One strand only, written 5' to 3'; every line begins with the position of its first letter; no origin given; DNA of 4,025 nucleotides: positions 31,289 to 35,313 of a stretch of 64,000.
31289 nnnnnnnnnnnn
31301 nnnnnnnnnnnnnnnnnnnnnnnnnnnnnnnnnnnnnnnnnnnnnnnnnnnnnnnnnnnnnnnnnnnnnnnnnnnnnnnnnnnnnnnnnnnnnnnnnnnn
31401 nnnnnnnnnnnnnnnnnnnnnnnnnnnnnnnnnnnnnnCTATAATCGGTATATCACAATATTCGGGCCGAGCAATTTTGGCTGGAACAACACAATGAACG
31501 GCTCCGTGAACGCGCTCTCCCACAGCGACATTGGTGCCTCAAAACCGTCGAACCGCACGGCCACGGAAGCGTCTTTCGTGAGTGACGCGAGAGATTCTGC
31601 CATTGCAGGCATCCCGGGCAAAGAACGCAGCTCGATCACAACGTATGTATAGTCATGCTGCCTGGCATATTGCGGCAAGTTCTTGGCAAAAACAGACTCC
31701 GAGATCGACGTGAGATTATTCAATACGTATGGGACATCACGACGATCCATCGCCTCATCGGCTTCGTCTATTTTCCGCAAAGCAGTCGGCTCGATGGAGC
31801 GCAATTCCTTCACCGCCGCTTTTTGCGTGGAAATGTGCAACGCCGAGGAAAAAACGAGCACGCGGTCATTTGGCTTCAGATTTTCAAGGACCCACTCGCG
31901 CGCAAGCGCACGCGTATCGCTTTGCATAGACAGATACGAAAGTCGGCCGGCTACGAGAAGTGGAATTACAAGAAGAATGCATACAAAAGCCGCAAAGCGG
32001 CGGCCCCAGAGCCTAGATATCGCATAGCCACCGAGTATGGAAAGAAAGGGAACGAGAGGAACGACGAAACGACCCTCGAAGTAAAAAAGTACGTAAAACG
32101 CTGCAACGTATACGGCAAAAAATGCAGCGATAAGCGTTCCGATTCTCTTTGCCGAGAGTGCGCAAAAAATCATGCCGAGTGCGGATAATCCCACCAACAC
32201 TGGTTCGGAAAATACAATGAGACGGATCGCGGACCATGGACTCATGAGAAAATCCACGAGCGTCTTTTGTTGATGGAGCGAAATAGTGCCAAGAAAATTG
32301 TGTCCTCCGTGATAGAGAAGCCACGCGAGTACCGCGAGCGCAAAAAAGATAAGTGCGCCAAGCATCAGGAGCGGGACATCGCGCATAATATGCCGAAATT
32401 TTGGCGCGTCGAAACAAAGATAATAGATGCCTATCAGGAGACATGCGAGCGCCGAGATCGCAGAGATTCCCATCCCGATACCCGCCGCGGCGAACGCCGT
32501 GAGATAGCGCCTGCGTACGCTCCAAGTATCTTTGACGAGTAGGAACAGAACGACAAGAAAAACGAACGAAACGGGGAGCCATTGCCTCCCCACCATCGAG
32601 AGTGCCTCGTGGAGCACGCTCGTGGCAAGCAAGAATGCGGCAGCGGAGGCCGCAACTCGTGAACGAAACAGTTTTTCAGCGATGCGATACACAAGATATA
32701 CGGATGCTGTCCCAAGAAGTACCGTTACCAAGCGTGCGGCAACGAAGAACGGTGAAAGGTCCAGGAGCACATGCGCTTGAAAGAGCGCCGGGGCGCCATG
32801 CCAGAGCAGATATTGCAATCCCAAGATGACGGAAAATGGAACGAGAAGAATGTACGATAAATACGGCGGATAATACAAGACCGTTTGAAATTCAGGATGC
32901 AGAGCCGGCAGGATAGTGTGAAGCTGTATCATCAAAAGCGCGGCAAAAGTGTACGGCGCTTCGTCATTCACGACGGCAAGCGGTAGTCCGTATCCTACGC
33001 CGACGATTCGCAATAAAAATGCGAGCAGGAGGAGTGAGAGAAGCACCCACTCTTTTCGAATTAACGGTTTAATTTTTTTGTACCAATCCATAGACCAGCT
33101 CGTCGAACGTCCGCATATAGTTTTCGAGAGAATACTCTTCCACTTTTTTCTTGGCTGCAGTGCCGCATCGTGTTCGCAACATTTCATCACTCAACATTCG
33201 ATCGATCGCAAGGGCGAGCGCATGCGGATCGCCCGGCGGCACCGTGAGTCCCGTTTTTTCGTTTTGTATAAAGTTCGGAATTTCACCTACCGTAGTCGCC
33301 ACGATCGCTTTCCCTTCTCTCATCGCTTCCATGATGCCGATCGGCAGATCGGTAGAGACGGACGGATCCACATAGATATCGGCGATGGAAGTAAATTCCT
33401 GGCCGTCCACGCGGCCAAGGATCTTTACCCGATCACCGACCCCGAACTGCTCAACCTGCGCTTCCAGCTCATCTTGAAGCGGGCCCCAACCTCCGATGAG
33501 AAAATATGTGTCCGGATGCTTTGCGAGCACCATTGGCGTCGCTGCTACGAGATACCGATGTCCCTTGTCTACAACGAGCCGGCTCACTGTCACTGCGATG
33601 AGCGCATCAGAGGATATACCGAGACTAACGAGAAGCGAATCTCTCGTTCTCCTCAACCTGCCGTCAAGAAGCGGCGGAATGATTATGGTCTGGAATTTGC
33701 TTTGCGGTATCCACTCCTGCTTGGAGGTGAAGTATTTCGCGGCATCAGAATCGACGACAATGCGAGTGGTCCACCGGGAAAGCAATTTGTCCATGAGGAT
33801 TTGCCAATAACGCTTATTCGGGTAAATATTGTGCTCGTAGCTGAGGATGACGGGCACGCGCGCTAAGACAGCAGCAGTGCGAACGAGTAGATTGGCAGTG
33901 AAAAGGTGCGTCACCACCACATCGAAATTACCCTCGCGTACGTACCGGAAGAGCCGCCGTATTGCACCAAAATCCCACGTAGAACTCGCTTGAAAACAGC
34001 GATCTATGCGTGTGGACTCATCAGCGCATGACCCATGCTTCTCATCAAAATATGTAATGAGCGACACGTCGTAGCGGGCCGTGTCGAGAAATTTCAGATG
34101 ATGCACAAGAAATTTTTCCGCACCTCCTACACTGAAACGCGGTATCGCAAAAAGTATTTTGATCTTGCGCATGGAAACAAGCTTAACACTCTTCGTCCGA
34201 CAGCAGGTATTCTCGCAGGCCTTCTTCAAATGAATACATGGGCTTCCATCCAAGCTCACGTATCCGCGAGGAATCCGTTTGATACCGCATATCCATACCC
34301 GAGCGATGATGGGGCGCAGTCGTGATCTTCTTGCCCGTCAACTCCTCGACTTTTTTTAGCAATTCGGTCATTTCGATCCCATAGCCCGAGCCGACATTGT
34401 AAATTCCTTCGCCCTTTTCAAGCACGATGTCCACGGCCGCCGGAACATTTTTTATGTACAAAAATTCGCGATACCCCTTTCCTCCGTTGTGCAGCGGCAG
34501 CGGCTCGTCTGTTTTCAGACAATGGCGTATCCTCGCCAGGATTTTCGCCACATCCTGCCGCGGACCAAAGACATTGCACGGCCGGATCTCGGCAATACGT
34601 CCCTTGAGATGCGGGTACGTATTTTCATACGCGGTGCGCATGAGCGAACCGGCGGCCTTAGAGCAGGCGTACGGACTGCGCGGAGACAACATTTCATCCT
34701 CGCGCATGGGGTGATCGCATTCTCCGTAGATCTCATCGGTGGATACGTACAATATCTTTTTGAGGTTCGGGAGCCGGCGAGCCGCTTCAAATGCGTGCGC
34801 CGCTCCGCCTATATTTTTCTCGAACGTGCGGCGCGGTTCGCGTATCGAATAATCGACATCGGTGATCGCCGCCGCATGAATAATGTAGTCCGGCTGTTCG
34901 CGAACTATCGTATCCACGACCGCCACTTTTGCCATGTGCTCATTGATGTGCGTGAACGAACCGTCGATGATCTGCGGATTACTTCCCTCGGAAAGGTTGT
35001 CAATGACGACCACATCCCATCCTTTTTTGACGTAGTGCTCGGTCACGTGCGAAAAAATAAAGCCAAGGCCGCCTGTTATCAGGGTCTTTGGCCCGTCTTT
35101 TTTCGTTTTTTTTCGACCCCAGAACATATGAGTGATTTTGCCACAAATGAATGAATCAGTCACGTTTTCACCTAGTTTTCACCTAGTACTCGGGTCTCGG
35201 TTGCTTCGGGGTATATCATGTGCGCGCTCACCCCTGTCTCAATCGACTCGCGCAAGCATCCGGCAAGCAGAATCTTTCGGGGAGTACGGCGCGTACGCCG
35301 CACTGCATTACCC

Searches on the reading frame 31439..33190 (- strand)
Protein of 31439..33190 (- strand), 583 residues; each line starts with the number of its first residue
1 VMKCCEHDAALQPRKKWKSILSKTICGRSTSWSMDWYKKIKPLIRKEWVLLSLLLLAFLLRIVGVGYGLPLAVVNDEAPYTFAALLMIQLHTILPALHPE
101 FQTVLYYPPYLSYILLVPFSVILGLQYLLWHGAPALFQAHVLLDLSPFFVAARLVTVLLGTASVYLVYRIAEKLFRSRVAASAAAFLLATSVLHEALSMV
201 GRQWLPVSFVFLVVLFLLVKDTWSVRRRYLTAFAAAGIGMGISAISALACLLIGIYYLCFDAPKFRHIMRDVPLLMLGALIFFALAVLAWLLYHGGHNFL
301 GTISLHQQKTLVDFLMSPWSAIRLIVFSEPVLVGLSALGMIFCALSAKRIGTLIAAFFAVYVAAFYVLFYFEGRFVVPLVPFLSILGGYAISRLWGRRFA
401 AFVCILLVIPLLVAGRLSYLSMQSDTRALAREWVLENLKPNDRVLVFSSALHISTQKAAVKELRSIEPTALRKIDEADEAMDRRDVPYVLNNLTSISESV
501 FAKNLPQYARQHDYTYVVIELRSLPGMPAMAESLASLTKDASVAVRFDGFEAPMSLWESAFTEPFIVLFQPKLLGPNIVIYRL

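Call 7: search_protein_families(library=pfam, proteins=[window:31439-33190:-])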
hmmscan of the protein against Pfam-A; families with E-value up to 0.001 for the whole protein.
window:31439-33190:- (583 aa): 1 family
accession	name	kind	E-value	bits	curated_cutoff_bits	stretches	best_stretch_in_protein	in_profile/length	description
PF13231.12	PMT_2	-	2.4e-07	31.6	26.1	1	150-290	22-160/160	Dolichyl-phosphate-mannose-protein mannosyltransferase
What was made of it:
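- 31439..33190 (-): PMT2b, a second GT-C glycosyltransferase. PF13231 (call 7).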

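Call 10: search_protein_families(library=ncbifam, proteins=[window:31439-33190:-], max_evalue=0.00001)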
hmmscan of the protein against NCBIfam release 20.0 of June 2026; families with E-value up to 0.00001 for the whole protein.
window:31439-33190:- (583 aa): 0 families

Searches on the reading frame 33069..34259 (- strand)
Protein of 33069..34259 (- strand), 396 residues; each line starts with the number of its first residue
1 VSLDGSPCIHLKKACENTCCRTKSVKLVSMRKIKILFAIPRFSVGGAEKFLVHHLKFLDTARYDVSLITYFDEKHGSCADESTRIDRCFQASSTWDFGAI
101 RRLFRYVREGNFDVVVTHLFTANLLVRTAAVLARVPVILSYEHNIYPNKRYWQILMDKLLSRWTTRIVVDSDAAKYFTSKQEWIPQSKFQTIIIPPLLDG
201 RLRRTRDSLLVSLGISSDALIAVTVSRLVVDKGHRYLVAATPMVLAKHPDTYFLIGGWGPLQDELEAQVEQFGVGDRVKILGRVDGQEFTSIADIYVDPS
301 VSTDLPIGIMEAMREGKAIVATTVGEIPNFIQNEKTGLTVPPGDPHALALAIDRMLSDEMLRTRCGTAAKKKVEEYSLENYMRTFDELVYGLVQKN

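Call 7: search_protein_families(library=pfam, proteins=[window:33069-34259:-])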
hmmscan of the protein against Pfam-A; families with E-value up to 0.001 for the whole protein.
window:33069-34259:- (396 aa): 4 families
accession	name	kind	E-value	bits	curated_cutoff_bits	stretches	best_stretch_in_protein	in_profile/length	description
PF00534.26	Glycos_transf_1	-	6.9e-30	104.3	26.4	1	212-371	8-171/172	Glycosyl transferases group 1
PF13692.12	Glyco_trans_1_4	-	1.3e-28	100.5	27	1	222-358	4-142/142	Glycosyl transferases group 1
PF13439.12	Glyco_transf_4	-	2.1e-13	51.1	28.5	1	44-188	1-158/170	Glycosyltransferase Family 4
PF13579.12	Glyco_trans_4_4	-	1e-10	42.6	29.7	1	45-179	1-144/158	Glycosyl transferase 4-like domain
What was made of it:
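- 33069..34259 (-): GT4b glycosyltransferase. PF00534 (call 7).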

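Call 10: search_protein_families(library=ncbifam, proteins=[window:33069-34259:-], max_evalue=0.00001)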
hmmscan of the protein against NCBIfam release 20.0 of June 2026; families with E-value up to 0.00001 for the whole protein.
window:33069-34259:- (396 aa): 22 families
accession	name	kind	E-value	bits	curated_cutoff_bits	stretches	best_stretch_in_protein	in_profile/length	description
TIGR03088.1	stp2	hypoth_equivalog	2e-30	106.1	409.05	1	34-387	3-368/374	TIGR03088 family PEP-CTERM/XrtA system glycosyltransferase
NF041876.1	EPS_EpsE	equivalog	5.6e-25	88.4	400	1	220-375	215-378/389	exopolysaccharide biosynthesis GT4 family glycosyltransferase EpsE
TIGR04063.1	stp3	hypoth_equivalog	2.5e-18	66.1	442.05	1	208-375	203-377/397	TIGR04063 family PEP-CTERM/XrtA system glycosyltransferase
TIGR03999.1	thiol_BshA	equivalog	6.6e-17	61.5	273.7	1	207-388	187-369/375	N-acetyl-alpha-D-glucosaminyl L-malate synthase BshA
NF050056.1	ProtGlycPglH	equivalog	1.4e-16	60.5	600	1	34-389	2-350/354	GalNAc-alpha-(1->4)-GalNAc-alpha-(1->3)-diNAcBac-PP-undecaprenol alpha-1,4-N-acetyl-D-galactosaminyltransferase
NF038295.1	EPS_HpsP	equivalog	2.5e-14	53.1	550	1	111-377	92-372/388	hormogonium polysaccharide biosynthesis glycosyltransferase HpsP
TIGR03449.1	mycothiol_MshA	equivalog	7.9e-14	51.4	462.5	1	211-383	212-394/406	D-inositol-3-phosphate glycosyltransferase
NF049988.1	MGlcDAGSynMgs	equivalog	1e-12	48.1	400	1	208-396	202-391/398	alpha-monoglucosyldiacylglycerol synthase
TIGR04005.1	wcaL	equivalog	2.8e-12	46.2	537.6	1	219-376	222-390/406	colanic acid biosynthesis glycosyltransferase WcaL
NF047684.1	TeichurnBiosyTuaC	equivalog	1.4e-11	43.9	550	1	206-376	206-373/391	teichuronic acid biosynthesis protein TuaC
TIGR02149.1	glgA_Coryne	subfamily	2.2e-11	43.5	302.4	1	278-377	269-375/391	glycogen synthase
NF011726.0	PRK15179.1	equivalog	5.9e-11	41.4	733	1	101-380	390-682/694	Vi polysaccharide biosynthesis protein TviE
NF050063.1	ProtGlycPglJ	equivalog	9.5e-11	41.5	500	1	216-377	191-351/363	N-acetylgalactosamine-N,N'-diacetylbacillosaminyl-diphospho-undecaprenol 4-alpha-N-acetylgalactosaminyltransferase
NF038298.1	EPS_HpsO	equivalog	2.3e-10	39.8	575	1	205-375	187-370/388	hormogonium polysaccharide biosynthesis glycosyltransferase HpsO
NF007640.0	PRK10307.1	subfamily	1.8e-09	37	276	1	203-393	212-408/411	WcaI family glycosyltransferase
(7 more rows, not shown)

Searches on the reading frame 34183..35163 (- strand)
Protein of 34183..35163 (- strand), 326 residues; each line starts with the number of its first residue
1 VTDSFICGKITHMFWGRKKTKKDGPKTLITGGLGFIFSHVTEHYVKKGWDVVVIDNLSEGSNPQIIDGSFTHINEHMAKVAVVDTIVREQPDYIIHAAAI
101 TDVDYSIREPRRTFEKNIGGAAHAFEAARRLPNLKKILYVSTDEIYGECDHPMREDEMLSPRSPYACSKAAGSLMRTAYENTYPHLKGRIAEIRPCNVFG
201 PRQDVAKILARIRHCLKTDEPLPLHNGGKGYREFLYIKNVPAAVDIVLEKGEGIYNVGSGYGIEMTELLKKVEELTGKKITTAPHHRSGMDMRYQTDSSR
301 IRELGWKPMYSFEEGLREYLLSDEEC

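Call 7: search_protein_families(library=pfam, proteins=[window:34183-35163:-])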
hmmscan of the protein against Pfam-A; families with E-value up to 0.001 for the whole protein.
window:34183-35163:- (326 aa): 6 families
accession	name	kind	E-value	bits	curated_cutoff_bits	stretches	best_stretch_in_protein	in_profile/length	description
PF01370.27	Epimerase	-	4.8e-46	157.6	20.9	1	28-258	2-240/240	NAD dependent epimerase/dehydratase family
PF16363.11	GDP_Man_Dehyd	-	1.6e-41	143.3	27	1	28-318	1-331/332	GDP-mannose 4,6 dehydratase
PF04321.23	RmlD_sub_bind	-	2.3e-12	47.1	27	1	26-173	2-133/287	RmlD substrate binding domain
PF01073.25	3Beta_HSD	-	1.2e-10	41.4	22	1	28-243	1-224/280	3-beta hydroxysteroid dehydrogenase/isomerase family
PF02719.21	Polysacc_synt_2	-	2.2e-08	34.1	20.2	1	28-278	2-249/293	Polysaccharide biosynthesis protein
PF07993.18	NAD_binding_4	-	1.1e-06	28.5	20.1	1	88-183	86-177/258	Male sterility protein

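Call 10: search_protein_families(library=ncbifam, proteins=[window:34183-35163:-], max_evalue=0.00001)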
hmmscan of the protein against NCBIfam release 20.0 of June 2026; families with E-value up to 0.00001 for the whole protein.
window:34183-35163:- (326 aa): 18 families
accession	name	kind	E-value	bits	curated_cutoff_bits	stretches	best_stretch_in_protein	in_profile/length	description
TIGR01181.1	dTDP_gluc_dehyt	equivalog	2.6e-54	184.5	365.1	1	27-318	2-306/321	dTDP-glucose 4,6-dehydratase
TIGR01179.1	galE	equivalog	4.2e-33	114.6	262.3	2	27-201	2-179/332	UDP-glucose 4-epimerase GalE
TIGR04180.1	EDH_00030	hypoth_equivalog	5.1e-29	101.3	475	1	28-309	2-295/297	NAD-dependent 4,6-dehydratase LegB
NF007582.0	PRK10217.1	equivalog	5.3e-27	94.8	698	1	26-318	3-326/355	dTDP-glucose 4,6-dehydratase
TIGR02197.1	heptose_epim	equivalog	7.1e-26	91.1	274.6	1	28-320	2-310/316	ADP-glyceromanno-heptose 6-epimerase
NF007490.0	PRK10084.1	subfamily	4.7e-25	88.3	649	1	26-318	2-329/361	dTDP-glucose 4,6-dehydratase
TIGR02622.1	CDP_4_6_dhtase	equivalog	3.5e-19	69.2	278.45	1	26-200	6-193/352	CDP-glucose 4,6-dehydratase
NF011728.1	PRK15181.1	equivalog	1.7e-16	60.2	760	1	26-267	17-273/348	Vi polysaccharide biosynthesis UDP-N-acetylglucosaminuronic acid C-4 epimerase TviC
NF007956.0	PRK10675.1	subfamily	3.5e-16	59.3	394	1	27-171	3-155/338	UDP-glucose 4-epimerase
NF047922.1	GDPFucSynFcl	equivalog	1.4e-15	57.6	500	1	78-318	41-296/308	GDP-L-fucose synthase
TIGR01214.1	rmlD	equivalog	5.8e-15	55.1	224.05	1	27-178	2-137/285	dTDP-4-dehydrorhamnose reductase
NF008360.0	PRK11150.1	equivalog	3.2e-11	43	452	1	28-320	3-303/310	ADP-glyceromanno-heptose 6-epimerase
NF008872.0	PRK11908.1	equivalog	1.4e-10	40.7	294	1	26-260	3-254/349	bifunctional UDP-4-keto-pentose/UDP-xylose synthase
TIGR01472.1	gmd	equivalog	3.1e-10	39.8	415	1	30-183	6-173/342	GDP-mannose 4,6-dehydratase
NF043036.1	ErythonDh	equivalog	4e-10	39.4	325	1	26-180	2-164/321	D-erythronate dehydrogenase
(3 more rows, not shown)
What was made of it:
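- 34183..35163 (-): SDR326, an RmlB-like NDP-glucose 4,6-dehydratase and the second candidate source of a 4-keto-6-deoxy sugar for DegT. TIGR01181 184 bits, below its cut-off (call 10).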

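Call 21: search_solved_structures(query=window:34183-35163:-, max_evalue=1e-25)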
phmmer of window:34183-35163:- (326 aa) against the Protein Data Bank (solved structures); distinct sequences matched with E-value up to 1e-25: 11.
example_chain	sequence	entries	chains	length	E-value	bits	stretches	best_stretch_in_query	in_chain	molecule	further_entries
2hun_A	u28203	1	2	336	2.5e-41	145.2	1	26-318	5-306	336aa long hypothetical dTDP-glucose 4,6-dehydratase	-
4zrm_A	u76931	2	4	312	4.7e-35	124.5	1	27-317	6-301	UDP-glucose 4-epimerase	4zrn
2p5u_A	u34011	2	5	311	1.4e-34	122.9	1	26-317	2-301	UDP-glucose 4-epimerase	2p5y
6bi4_A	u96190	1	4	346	1.1e-33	120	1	26-319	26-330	dTDP-glucose 4,6-dehydratase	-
6dnt_A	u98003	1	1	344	1.1e-31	113.5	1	22-319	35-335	NAD-dependent epimerase/dehydratase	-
1g1a_A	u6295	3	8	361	4.1e-29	105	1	26-318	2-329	DTDP-D-GLUCOSE 4,6-DEHYDRATASE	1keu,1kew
8du1_A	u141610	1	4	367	7.7e-29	104.1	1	27-318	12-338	dTDP-glucose 4,6-dehydratase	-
1r66_A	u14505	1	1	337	1.5e-28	103.2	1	27-317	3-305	TDP-glucose-4,6-dehydratase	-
8shh_A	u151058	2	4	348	8.1e-28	100.7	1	24-319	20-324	dTDP-glucose 4,6-dehydratase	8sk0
1r6d_A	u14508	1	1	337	1.9e-27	99.5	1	27-317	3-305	TDP-glucose-4,6-dehydratase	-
7ys8_A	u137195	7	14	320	1.3e-26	96.7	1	26-318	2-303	UDP-glucose 4-epimerase | UDP-glucose 4-epimerase along with EC 5.1.3.2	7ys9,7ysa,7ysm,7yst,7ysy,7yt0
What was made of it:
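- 34183..35163 (-): Best PDB hit 2hun, a putative dTDP-glucose 4,6-dehydratase, 145 bits (call 21).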
